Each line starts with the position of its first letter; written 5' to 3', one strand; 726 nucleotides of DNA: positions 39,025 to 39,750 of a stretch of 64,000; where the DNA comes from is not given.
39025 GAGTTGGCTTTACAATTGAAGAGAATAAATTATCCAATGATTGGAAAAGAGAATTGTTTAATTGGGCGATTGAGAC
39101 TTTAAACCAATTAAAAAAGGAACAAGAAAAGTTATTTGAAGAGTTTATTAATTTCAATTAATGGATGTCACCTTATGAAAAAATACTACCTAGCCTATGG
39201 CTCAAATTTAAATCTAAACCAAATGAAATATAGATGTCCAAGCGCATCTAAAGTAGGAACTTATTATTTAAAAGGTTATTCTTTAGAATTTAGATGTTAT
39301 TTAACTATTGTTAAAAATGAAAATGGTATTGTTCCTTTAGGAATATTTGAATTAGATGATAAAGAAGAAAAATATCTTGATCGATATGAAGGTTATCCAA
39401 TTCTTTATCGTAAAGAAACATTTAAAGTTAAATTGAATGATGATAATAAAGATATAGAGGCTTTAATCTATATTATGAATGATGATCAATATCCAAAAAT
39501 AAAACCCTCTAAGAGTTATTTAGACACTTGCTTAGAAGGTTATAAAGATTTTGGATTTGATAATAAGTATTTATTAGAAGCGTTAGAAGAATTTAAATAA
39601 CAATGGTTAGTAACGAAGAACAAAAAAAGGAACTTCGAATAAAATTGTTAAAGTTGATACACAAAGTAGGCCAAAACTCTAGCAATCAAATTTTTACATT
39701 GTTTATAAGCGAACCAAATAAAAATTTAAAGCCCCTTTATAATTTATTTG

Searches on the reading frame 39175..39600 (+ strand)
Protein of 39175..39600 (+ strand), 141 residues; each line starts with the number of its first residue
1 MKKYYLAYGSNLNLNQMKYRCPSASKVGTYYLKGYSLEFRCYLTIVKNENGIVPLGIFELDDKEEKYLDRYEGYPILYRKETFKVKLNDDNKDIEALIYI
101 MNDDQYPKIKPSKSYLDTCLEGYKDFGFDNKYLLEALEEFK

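Call 3: search_protein_families(library=pfam, proteins=[window:39175-39600:+], max_evalue=0.1)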
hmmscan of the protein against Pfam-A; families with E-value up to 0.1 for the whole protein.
window:39175-39600:+ (141 aa): 2 families
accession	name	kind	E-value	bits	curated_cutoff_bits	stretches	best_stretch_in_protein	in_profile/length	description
PF06094.17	GGACT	-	3.1e-14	54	22.8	1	6-115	2-118/120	Gamma-glutamyl cyclotransferase, AIG2-like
PF13772.11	AIG2_2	-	3e-09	37.6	27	1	57-133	6-80/83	AIG2-like family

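Call 4: search_protein_families(library=padloc, proteins=[window:39175-39600:+], max_evalue=0.1)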
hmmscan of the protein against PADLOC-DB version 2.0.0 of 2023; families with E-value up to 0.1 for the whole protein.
window:39175-39600:+ (141 aa): 1 family
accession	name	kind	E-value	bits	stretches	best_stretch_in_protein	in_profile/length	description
PDLC01909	CARF5--CARF_TM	-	0.0045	14.7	1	32-104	249-319/340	-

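Call 5: search_protein_families(library=ncbifam, proteins=[window:39175-39600:+], max_evalue=0.1)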
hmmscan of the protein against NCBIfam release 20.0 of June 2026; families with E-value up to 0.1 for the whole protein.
window:39175-39600:+ (141 aa): 0 families

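Call 6: search_protein_families(library=phrogs, proteins=[window:39175-39600:+], max_evalue=0.1)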
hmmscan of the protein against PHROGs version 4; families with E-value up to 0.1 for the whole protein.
window:39175-39600:+ (141 aa): 5 families
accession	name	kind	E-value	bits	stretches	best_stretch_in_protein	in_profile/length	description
phrog_2520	-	moron, auxiliary metabolic gene and host takeover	6.6e-40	137.6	1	1-139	9-157/166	gamma-glutamyl cyclotransferase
phrog_27033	-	unknown function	4.9e-20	73.3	1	4-131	2-126/208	-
phrog_19181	-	unknown function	0.043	14.7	1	13-41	153-181/221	-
phrog_20019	-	unknown function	0.062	14.1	0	105-134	38-66/69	-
phrog_30518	-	unknown function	0.077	14.3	0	80-110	45-75/108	-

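Call 11: find_encoding_contigs(protein=window:39175-39600:+, flank=10000, max_places=10)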
Protein window:39175-39600:+ (141 aa): 2 contigs read that carry it; 2 places shown.
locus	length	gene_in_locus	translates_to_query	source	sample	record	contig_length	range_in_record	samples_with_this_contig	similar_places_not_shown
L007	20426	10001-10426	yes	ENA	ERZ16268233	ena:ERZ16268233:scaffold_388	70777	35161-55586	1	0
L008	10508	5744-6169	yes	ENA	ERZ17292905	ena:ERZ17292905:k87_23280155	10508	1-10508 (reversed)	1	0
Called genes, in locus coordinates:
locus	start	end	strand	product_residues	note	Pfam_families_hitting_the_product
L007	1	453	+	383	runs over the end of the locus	-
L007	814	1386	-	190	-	PF01741:MscL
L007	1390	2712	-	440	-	PF19290:PmbA_TldD_2nd, PF19289:PmbA_TldD_3rd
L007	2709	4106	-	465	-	PF01523:PmbA_TldD_1st, PF19290:PmbA_TldD_2nd, PF19289:PmbA_TldD_3rd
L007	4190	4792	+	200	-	-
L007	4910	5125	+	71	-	PF12844:HTH_19 (weak), PF01381:HTH_3, PF13443:HTH_26 (weak)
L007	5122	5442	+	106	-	PF13657:Couple_hipA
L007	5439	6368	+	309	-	PF07804:HipA_C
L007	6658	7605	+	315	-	PF02661:Fic, PF21247:Fic-like_C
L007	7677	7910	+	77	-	-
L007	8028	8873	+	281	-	-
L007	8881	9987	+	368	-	PF14281:PDDEXK_4 (weak)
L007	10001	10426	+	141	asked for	PF06094:GGACT, PF13772:AIG2_2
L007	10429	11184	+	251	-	PF18928:DUF5677 (weak)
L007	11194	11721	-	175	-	-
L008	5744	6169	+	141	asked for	PF06094:GGACT, PF13772:AIG2_2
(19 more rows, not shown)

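Call 14: find_homologous_proteins(query=window:39175-39600:+)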
Query window:39175-39600:+ (141 aa): 677 proteins with E <= 0.001 among 688 candidates; the best 120 are listed.
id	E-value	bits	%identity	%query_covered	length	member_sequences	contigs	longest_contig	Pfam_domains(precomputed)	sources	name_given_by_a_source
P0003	2.1e-80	286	91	100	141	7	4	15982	PF13772.12,PF06094.18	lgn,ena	-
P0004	2.5e-72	260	87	99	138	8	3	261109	PF13772.12,PF06094.18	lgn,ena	-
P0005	4.0e-51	191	68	99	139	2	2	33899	PF13772.12,PF06094.18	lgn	-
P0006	7.8e-49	183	65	99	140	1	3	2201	PF13772.12,PF06094.18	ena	-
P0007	1.4e-48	183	65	99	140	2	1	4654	PF13772.12,PF06094.18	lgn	-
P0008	1.8e-48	182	65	99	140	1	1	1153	PF13772.12,PF06094.18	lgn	-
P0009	2.7e-48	182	65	99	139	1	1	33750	PF13772.12,PF06094.18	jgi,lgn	jgi:gamma-glutamylcyclotransferase (GGCT)/AIG2-like uncharacterized protein YtfP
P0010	2.8e-48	182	65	99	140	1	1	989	PF13772.12,PF06094.18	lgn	-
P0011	4.9e-48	181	66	99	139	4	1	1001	PF13772.12,PF06094.18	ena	-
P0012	5.4e-48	181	63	99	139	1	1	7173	PF13772.12,PF06094.18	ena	-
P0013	8.0e-48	180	65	99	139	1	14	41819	PF13772.12,PF06094.18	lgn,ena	-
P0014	1.4e-47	179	64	99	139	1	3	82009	PF13772.12,PF06094.18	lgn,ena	-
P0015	1.5e-47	179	61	99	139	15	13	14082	PF13772.12,PF06094.18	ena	-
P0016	6.6e-47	177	64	99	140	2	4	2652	PF13772.12,PF06094.18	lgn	-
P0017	3.3e-46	175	61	100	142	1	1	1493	PF13772.12,PF06094.18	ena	-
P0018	3.7e-46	175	64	99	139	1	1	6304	PF13772.12,PF06094.18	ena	-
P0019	5.4e-46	174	63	99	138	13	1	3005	PF13772.12,PF06094.18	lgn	-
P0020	6.4e-46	174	62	100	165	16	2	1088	PF13772.12,PF06094.18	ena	-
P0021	7.1e-46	174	62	98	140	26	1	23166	PF13772.12,PF06094.18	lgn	-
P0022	1.0e-45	173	62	97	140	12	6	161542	PF13772.12,PF06094.18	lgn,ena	-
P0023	1.4e-45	173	60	99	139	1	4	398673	PF13772.12,PF06094.18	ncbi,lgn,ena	-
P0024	1.4e-45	173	59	99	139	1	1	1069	PF13772.12,PF06094.18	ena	-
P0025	2.0e-45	172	58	99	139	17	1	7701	PF13772.12,PF06094.18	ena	-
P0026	3.6e-45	172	61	100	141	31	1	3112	PF13772.12,PF06094.18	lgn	-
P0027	3.8e-45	172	61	97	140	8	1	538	PF13772.12,PF06094.18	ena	-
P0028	4.1e-45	171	61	98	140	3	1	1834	PF13772.12,PF06094.18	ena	-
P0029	4.3e-45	171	61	97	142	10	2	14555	PF13772.12,PF06094.18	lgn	-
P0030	4.4e-45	171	59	99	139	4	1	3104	PF13772.12,PF06094.18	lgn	-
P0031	9.3e-45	170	61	99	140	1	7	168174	PF13772.12,PF06094.18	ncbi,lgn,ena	-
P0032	3.4e-43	165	61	97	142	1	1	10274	PF13772.12,PF06094.18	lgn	-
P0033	5.6e-43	164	59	99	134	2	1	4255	PF06094.18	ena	-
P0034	1.5e-42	163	58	99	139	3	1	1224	PF13772.12,PF06094.18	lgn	-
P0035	1.5e-42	163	57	96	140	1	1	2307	PF13772.12,PF06094.18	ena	-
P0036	2.8e-42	162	55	97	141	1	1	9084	PF13772.12,PF06094.18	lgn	-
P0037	6.1e-42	161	59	99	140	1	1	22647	PF13772.12,PF06094.18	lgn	-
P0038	1.4e-41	160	56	96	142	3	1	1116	PF13772.12,PF06094.18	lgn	-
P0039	1.4e-41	160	58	97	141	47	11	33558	PF13772.12,PF06094.18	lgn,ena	-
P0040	1.7e-41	160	55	97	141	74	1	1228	PF13772.12,PF06094.18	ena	-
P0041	2.1e-41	159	58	96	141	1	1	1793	PF13772.12,PF06094.18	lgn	-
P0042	5.3e-41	158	58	99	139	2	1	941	PF13772.12,PF06094.18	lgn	-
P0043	6.8e-41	158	55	96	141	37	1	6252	PF13772.12,PF06094.18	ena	-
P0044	1.2e-40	157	58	99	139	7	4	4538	PF06094.18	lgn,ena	-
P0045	1.4e-40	157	56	96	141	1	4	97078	PF06094.18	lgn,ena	-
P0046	1.6e-40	156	58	95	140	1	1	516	PF13772.12,PF06094.18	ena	-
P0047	2.8e-40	156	53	96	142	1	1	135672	PF13772.12,PF06094.18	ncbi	-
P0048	8.1e-40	154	57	94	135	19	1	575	PF13772.12,PF06094.18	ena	-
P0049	1.0e-39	154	54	96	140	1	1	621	PF13772.12,PF06094.18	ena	-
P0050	1.3e-39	154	58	98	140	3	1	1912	PF13772.12,PF06094.18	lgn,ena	-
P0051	3.2e-39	152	60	100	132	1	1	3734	PF13772.12,PF06094.18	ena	-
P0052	4.2e-39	152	56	96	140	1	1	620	PF13772.12,PF06094.18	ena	-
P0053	7.1e-39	151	53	96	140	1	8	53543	PF06094.18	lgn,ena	-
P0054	1.3e-38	150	52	97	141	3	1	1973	PF13772.12,PF06094.18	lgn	-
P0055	3.8e-38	149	56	97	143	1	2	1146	PF13772.12,PF06094.18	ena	-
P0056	3.9e-38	149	55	96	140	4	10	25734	PF13772.12,PF06094.18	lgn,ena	-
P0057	5.5e-38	148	59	99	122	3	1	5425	PF06094.18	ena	-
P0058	5.6e-38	148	55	96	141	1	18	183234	PF13772.12,PF06094.18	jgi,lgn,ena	-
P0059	3.4e-37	146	55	96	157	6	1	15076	PF06094.18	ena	-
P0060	5.3e-37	145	53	100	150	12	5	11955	PF13772.12,PF06094.18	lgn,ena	-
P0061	1.4e-36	144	52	96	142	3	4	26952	PF06094.18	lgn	-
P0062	3.0e-36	143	52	96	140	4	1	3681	PF06094.18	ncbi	-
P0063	3.8e-36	142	54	96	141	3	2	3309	PF13772.12,PF06094.18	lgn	-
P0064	4.0e-36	142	51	99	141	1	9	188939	PF13772.12,PF06094.18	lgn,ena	-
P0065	4.1e-36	142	49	98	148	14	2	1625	PF13772.12,PF06094.18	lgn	-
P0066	5.9e-36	142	53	96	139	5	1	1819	PF13772.12,PF06094.18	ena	-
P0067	6.9e-36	142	52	99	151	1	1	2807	PF06094.18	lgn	-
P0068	1.4e-35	140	55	97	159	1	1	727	PF06094.18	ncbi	-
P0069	2.0e-35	140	52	96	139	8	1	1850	PF13772.12,PF06094.18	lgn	-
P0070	2.2e-35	140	55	98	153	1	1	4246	PF06094.18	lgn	-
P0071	2.5e-35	140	51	98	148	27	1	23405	PF13772.12,PF06094.18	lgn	-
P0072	3.1e-35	139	54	99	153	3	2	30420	PF06094.18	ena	-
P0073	3.3e-35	139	52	99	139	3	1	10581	PF06094.18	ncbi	-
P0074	4.5e-35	139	50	97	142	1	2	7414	PF13772.12,PF06094.18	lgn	-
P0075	5.1e-35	139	55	98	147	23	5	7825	PF06094.18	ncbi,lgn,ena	-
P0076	5.8e-35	139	49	98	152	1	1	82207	PF13772.12,PF06094.18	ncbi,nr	ncbi:MAG: gamma-glutamylcyclotransferase [Clostridium sp.]|nr:gamma-glutamylcyclotransferase [Clostr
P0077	7.5e-35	138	50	96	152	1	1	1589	PF13772.12,PF06094.18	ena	-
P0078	8.1e-35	138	54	98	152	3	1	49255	PF06094.18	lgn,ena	-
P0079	8.2e-35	138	52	98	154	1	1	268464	PF13772.12,PF06094.18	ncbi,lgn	-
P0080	1.2e-34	137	54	99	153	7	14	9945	PF06094.18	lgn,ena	-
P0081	1.3e-34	137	56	100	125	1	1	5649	PF13772.12,PF06094.18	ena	-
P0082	1.5e-34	137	49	100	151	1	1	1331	PF13772.12,PF06094.18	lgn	-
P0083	1.6e-34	137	49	98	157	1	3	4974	PF13772.12,PF06094.18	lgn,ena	-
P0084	1.9e-34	137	49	98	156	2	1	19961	PF13772.12,PF06094.18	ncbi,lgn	-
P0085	2.3e-34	137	53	98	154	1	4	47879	PF06094.18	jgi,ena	-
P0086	4.0e-34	136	52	98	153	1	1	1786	PF13772.12,PF06094.18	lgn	-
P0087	4.1e-34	136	50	98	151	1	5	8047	PF13772.12,PF06094.18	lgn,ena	-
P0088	4.7e-34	136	50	98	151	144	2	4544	PF13772.12,PF06094.18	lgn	-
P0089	6.7e-34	135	47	96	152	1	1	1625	PF13772.12,PF06094.18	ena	-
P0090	8.9e-34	135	48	98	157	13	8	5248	PF13772.12,PF06094.18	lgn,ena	-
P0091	9.1e-34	135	51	99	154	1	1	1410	PF06094.18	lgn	-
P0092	1.1e-33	134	55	100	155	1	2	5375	PF06094.18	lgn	-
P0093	1.2e-33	134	53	96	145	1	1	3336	PF13772.12,PF06094.18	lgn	-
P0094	1.3e-33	134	50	96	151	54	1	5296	PF06094.18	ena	-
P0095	1.3e-33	134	50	97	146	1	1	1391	PF13772.12,PF06094.18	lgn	-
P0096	1.4e-33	134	54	100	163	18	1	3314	PF06094.18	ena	-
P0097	1.6e-33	134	54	98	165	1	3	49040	PF06094.18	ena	-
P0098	1.8e-33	134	50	96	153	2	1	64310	PF13772.12,PF06094.18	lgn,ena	-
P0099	2.1e-33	133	53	96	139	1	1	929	PF06094.18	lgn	-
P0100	2.1e-33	133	49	98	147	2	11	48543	PF13772.12,PF06094.18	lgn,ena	-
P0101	2.3e-33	133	52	99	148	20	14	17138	PF06094.18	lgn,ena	-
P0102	2.5e-33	133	50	98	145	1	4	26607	PF13772.12,PF06094.18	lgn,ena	-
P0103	2.8e-33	133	51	98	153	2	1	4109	PF06094.18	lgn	-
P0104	2.9e-33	133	49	97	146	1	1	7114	PF13772.12,PF06094.18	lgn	-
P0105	2.9e-33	133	49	96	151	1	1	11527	PF13772.12,PF06094.18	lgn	-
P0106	3.2e-33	133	50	99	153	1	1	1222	PF06094.18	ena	-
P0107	4.1e-33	133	49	96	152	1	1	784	PF13772.12,PF06094.18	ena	-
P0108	4.5e-33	132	54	100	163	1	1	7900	PF06094.18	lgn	-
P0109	5.4e-33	132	50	99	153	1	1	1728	PF06094.18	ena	-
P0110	5.4e-33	132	48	98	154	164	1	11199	PF13772.12,PF06094.18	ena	-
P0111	5.7e-33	132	48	98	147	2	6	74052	PF13772.12,PF06094.18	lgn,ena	-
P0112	5.7e-33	132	50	99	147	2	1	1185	PF13772.12,PF06094.18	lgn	-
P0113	5.8e-33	132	51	98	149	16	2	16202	PF13772.12,PF06094.18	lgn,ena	-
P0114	6.2e-33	132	49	100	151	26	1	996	PF13772.12,PF06094.18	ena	-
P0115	7.0e-33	132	81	55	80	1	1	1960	PF13772.12,PF06094.18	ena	-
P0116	7.2e-33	132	53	98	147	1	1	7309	PF06094.18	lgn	-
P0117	8.9e-33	131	50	99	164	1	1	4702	PF06094.18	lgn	-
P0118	9.1e-33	131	49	96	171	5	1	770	PF13772.12,PF06094.18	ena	-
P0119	9.1e-33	131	53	98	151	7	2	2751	PF06094.18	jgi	jgi:gamma-glutamylcyclotransferase (GGCT)/AIG2-like uncharacterized protein YtfP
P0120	9.7e-33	131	49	99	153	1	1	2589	PF13772.12,PF06094.18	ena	-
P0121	1.1e-32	131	49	99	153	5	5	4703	PF06094.18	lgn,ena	-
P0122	1.2e-32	131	50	98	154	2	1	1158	PF13772.12,PF06094.18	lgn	-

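Call 15: find_encoding_contigs(protein=P0003, flank=6000, max_places=4)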
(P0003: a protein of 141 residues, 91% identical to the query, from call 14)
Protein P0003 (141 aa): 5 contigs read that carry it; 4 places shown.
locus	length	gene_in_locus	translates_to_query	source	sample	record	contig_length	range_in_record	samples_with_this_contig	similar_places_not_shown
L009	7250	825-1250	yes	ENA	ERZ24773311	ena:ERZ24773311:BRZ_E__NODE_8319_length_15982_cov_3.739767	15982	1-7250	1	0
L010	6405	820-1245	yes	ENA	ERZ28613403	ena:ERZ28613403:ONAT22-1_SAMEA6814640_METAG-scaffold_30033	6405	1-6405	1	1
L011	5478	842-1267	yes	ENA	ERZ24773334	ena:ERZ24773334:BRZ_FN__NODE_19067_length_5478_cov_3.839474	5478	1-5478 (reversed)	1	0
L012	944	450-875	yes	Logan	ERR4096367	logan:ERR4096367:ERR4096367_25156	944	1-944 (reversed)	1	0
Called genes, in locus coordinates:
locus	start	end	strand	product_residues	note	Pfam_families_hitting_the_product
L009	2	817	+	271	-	?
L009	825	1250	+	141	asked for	PF06094:GGACT, PF13772:AIG2_2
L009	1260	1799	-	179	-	-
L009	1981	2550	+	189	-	PF01541:GIY-YIG (weak)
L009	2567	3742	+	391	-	PF14253:AbiH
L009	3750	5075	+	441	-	-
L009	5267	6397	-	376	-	PF03050:DDE_Tnp_IS66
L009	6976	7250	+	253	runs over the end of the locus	-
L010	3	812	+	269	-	?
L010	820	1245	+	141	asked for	PF06094:GGACT, PF13772:AIG2_2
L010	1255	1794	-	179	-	-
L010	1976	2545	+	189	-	PF01541:GIY-YIG (weak)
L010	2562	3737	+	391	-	PF14253:AbiH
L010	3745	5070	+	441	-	-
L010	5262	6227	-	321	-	PF03050:DDE_Tnp_IS66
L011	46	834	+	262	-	-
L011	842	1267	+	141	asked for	PF06094:GGACT, PF13772:AIG2_2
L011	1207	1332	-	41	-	-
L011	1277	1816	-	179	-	-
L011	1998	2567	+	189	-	PF01541:GIY-YIG (weak)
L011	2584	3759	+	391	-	PF14253:AbiH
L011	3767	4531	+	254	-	-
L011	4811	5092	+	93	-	-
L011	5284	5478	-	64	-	?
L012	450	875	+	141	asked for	PF06094:GGACT, PF13772:AIG2_2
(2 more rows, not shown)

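Call 16: find_encoding_contigs(protein=P0004, flank=6000, max_places=4)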
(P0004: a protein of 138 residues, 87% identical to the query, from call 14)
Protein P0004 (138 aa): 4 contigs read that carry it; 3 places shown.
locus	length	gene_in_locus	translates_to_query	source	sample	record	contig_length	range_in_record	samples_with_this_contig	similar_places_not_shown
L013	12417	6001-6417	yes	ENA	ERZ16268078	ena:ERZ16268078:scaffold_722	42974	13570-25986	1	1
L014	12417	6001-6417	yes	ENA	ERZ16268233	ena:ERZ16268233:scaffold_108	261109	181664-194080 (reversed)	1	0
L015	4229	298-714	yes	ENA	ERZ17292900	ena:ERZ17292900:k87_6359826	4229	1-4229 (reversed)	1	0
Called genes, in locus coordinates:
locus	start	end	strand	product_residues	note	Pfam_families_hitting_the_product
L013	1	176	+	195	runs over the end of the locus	PF13353:Fer4_12, PF04055:Radical_SAM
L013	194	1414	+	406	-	PF00929:RNase_T (faint)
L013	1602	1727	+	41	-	PF13936:HTH_38 (weak)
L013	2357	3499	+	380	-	-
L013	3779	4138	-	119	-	-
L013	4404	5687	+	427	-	PF13173:AAA_14, PF13635:DUF4143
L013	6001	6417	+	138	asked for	PF06094:GGACT, PF13772:AIG2_2 (weak)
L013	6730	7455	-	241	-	PF13187:Fer4_9 (faint), PF00037:Fer4 (faint)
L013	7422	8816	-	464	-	-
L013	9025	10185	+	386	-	PF13439:Glyco_transf_4, PF00534:Glycos_transf_1, PF13692:Glyco_trans_1_4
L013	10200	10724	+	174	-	-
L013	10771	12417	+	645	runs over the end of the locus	PF02368:Big_2 (weak), PF22359:Big-like (weak)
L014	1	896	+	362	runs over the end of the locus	-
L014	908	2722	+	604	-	PF00004:AAA (weak), PF07724:AAA_2, PF07728:AAA_5 (weak)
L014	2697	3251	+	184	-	PF13353:Fer4_12, PF04055:Radical_SAM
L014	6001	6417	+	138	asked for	PF06094:GGACT, PF13772:AIG2_2 (weak)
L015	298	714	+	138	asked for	PF06094:GGACT, PF13772:AIG2_2 (weak)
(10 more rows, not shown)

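Call 17: find_encoding_contigs(protein=P0005, flank=6000, max_places=4)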
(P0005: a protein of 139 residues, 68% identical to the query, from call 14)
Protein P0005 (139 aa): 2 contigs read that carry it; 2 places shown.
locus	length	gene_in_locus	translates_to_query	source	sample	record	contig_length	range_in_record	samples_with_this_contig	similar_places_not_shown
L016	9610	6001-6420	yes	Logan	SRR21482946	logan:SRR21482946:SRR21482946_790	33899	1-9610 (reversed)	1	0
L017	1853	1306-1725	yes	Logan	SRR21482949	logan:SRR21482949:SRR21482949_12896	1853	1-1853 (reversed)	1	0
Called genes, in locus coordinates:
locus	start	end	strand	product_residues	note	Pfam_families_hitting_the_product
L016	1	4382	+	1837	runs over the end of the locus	PF05593:RHS_repeat (faint), PF25023:TEN_YD-shell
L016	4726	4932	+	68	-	-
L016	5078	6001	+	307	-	PF12224:Amidoligase_2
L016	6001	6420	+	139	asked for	PF06094:GGACT, PF13772:AIG2_2 (weak)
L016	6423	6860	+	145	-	-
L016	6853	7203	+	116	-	-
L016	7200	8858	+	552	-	PF03354:TerL_ATPase, PF20441:TerL_nuclease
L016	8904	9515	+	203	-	-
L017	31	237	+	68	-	-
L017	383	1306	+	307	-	PF12224:Amidoligase_2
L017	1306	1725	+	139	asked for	PF06094:GGACT, PF13772:AIG2_2 (weak)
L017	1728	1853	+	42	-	?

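Call 44: find_related_loci(query=A3, collection=metagenome_contigs, flank=6000)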
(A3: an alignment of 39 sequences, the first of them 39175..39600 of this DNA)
Query A3 (141 aa) in metagenome_contigs; peptide patterns used: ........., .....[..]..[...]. (x = any residue, [..] = any of these).
600 stretches matched a pattern (row limit reached: there are more); 585 encode a relative of the query (tblastn E <= 1e-3); the best 80 are kept; 80 distinct loci.
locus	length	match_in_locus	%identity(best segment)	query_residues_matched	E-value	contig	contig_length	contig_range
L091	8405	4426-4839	64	1-140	6e-53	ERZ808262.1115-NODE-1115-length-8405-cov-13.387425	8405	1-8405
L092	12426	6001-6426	50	1-138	1e-40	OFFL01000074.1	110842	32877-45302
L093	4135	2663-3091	49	1-139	2e-39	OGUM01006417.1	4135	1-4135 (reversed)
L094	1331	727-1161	50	1-138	3e-40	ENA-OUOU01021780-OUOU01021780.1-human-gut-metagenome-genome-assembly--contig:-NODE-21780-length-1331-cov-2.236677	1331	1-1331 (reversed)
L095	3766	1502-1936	48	1-138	3e-38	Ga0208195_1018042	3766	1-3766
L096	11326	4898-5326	47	1-139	7e-38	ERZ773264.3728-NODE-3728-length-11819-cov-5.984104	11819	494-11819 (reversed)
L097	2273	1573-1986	47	5-139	1e-37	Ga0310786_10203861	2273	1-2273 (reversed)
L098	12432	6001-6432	49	2-138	1e-37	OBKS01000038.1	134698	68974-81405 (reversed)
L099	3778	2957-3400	46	2-141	3e-37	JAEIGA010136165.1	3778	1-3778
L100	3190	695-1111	49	3-141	3e-37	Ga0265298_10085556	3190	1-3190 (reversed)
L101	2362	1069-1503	47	1-137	6e-37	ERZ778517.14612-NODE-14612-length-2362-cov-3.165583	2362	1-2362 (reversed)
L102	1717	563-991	47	2-136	2e-37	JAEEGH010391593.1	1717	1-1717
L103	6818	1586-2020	48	1-137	5e-37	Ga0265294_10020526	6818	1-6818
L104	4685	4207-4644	43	1-139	6e-37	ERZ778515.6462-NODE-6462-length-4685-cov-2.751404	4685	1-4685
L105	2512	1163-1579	43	3-138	2e-36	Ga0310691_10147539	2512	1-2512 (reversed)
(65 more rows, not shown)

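Call 45: find_related_loci(query=A3, collection=viral_contigs, flank=6000)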
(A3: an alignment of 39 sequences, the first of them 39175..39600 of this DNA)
Query A3 (141 aa) in viral_contigs; peptide patterns used: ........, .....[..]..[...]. (x = any residue, [..] = any of these).
600 stretches matched a pattern (row limit reached: there are more); 595 encode a relative of the query (tblastn E <= 1e-3); the best 80 are kept; 80 distinct loci.
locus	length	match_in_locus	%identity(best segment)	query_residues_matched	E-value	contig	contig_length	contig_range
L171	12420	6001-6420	52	1-138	8e-43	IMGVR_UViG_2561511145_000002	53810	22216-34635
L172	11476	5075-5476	55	1-136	1e-41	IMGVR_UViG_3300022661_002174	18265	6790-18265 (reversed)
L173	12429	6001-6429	49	1-139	2e-41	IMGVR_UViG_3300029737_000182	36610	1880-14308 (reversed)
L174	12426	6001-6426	50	1-138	2e-40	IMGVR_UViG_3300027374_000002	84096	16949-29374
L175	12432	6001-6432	50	3-139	1e-40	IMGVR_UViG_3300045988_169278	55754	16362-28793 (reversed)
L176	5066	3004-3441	49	1-139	1e-40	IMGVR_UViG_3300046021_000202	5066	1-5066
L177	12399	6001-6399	51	1-136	7e-40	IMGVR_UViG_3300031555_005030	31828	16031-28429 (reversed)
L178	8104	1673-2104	47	1-136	2e-37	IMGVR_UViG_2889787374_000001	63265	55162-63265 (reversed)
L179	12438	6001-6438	46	1-139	2e-39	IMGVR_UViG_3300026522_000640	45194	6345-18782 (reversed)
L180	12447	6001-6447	45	1-141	2e-39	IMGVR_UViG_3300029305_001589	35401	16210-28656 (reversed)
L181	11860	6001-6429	49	1-139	4e-39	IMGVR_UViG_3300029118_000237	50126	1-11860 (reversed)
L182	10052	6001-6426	47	1-138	8e-39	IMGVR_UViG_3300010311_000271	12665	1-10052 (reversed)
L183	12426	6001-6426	47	1-138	2e-38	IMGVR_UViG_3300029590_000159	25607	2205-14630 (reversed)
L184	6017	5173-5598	46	2-139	1e-38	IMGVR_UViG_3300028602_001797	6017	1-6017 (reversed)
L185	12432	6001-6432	50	2-138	2e-38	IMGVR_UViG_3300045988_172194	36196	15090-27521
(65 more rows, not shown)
